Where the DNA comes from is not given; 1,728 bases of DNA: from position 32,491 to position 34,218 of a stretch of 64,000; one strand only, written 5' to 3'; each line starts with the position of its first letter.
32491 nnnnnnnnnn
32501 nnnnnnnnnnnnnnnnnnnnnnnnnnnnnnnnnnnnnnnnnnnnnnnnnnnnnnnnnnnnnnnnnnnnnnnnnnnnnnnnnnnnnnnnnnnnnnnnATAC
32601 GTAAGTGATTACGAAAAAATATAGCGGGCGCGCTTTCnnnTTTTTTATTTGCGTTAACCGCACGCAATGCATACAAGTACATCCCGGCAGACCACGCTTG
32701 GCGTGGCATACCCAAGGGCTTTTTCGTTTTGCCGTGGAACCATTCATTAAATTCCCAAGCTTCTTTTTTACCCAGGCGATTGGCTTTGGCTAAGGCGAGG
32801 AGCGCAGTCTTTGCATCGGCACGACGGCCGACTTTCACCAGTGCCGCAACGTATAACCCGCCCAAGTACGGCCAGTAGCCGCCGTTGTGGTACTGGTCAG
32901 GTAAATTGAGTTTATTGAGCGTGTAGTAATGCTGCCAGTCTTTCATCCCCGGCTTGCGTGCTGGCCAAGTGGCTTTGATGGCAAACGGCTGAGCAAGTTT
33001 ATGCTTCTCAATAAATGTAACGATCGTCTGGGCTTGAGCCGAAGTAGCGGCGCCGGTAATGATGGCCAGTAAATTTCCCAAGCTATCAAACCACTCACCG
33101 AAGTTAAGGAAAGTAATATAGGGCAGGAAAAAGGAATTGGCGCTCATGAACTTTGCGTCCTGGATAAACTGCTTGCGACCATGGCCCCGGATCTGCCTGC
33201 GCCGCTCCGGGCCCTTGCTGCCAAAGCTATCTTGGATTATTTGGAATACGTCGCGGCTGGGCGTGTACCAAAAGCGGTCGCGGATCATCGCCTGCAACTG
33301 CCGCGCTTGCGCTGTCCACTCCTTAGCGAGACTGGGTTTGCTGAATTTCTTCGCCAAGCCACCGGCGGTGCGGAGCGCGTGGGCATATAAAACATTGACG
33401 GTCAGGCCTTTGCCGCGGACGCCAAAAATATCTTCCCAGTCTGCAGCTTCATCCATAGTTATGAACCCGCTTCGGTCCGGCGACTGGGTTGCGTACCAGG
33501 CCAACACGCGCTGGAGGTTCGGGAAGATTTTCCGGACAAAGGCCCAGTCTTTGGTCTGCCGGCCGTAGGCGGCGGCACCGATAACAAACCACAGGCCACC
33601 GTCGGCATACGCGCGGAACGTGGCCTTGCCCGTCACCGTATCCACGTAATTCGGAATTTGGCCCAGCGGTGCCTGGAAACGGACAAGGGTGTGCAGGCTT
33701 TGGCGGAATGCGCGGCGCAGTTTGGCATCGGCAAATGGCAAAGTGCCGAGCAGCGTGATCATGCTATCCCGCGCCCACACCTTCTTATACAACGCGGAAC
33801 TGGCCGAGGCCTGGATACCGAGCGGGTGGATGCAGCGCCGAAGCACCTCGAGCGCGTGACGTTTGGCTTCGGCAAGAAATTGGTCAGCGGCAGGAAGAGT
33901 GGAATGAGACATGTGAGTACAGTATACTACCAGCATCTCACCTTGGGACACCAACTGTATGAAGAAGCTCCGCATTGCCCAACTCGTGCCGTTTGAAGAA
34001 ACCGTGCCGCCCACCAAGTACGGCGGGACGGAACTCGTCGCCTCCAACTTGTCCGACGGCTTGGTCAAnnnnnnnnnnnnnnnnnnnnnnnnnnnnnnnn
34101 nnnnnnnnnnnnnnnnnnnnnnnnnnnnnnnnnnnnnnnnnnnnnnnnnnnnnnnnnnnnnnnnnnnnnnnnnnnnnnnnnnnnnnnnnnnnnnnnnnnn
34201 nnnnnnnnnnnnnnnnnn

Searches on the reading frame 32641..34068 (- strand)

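Call 12: search_protein_families(library=pfam, proteins=[window:32641-34068:-], max_evalue=0.001)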
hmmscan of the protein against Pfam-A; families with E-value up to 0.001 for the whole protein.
window:32641-34068:- (476 aa): 4 families
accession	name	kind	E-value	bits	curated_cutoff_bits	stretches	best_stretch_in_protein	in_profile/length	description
PF12899.13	Glyco_hydro_100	-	2.7e-24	86.1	23.6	1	155-467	114-428/435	Alkaline and neutral invertase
PF06202.20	GDE_C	-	8.2e-23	81.4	21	2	81-294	12-229/367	Amylo-alpha-1,6-glucosidase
PF22422.2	MGH1-like_GH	-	2.3e-10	41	27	1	94-460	1-356/356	Mannosylglycerate hydrolase MGH1-like glycoside hydrolase domain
PF17389.8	Bac_rhamnosid6H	-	3.9e-10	40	24.5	1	117-274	61-220/339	Bacterial alpha-L-rhamnosidase 6 hairpin glycosidase domain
